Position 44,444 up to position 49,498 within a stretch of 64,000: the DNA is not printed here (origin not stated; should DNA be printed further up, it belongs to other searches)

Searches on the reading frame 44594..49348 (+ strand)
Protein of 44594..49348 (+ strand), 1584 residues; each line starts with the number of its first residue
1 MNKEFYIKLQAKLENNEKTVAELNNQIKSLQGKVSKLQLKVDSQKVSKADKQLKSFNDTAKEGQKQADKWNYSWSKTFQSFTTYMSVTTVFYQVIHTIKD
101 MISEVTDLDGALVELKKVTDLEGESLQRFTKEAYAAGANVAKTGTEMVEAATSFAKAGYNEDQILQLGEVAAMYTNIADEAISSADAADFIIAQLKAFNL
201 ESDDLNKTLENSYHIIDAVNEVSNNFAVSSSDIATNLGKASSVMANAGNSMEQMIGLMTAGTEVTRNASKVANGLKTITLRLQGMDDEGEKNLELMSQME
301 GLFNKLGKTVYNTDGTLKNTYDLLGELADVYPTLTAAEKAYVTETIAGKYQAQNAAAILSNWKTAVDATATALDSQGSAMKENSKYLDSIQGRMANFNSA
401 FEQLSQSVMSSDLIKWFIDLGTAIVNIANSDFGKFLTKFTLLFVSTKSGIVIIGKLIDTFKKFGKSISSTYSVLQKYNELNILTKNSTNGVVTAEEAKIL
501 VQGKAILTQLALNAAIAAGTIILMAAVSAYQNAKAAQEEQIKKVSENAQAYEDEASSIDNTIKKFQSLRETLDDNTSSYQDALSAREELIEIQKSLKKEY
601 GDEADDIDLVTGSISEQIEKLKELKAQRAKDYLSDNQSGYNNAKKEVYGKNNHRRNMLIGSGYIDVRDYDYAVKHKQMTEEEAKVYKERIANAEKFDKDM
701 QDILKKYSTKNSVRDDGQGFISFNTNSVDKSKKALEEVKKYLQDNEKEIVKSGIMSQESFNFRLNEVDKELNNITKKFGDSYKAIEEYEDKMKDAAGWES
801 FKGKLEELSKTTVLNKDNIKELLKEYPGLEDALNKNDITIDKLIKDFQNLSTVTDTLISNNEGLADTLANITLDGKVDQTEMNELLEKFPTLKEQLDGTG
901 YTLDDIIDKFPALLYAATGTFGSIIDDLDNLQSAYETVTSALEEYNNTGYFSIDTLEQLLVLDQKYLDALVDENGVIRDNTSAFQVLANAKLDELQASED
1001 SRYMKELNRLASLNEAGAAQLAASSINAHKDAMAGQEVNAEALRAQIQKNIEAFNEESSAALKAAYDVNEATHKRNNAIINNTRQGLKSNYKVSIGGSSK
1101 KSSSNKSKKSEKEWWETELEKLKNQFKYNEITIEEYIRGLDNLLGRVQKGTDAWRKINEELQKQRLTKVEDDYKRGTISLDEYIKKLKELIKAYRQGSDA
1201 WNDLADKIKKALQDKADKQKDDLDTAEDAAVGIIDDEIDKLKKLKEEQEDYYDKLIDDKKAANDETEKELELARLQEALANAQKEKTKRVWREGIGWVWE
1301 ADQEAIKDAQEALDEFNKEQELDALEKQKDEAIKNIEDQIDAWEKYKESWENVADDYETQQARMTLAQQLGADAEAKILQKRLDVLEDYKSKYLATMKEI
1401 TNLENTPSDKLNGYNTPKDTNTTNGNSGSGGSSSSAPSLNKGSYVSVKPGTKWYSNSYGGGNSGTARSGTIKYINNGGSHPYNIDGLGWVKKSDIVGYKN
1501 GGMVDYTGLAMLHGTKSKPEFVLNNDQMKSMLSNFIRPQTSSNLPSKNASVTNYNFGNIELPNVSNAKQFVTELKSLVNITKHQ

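Call 13: search_protein_families(library=phrogs, max_evalue=0.00001, proteins=[window:44594-49348:+])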
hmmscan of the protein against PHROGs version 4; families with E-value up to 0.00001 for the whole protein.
window:44594-49348:+ (1584 aa): 11 families
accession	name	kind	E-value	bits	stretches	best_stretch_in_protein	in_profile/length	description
phrog_4211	-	tail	1.1e-101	342.2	1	12-1179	522-1643/2625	tail length tape measure protein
phrog_14917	-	tail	2.7e-47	162.1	1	44-412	276-624/2249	tail length tape measure protein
phrog_28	-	tail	1.5e-26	94.4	1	9-527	198-666/1228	tail length tape measure protein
phrog_1533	-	tail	7.5e-19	67.8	1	6-565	152-703/1688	tail length tape measure protein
phrog_5218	-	unknown function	2.8e-15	56.6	1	8-529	142-624/1599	-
phrog_1272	-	tail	9e-13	47.8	1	9-537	145-680/1606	tail length tape measure protein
phrog_167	-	tail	2.2e-11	43.3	1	3-501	151-658/1555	tail length tape measure protein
phrog_13137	-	tail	1.2e-09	38.2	1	20-271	269-539/541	tail length tape measure protein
phrog_5448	-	tail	3e-09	35.3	1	210-454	397-629/3103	tail length tape measure protein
phrog_991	-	tail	1e-08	34.2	1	8-736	203-809/1966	tail length tape measure protein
phrog_4704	-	tail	6.5e-08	32.7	1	8-523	124-619/625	tail length tape measure protein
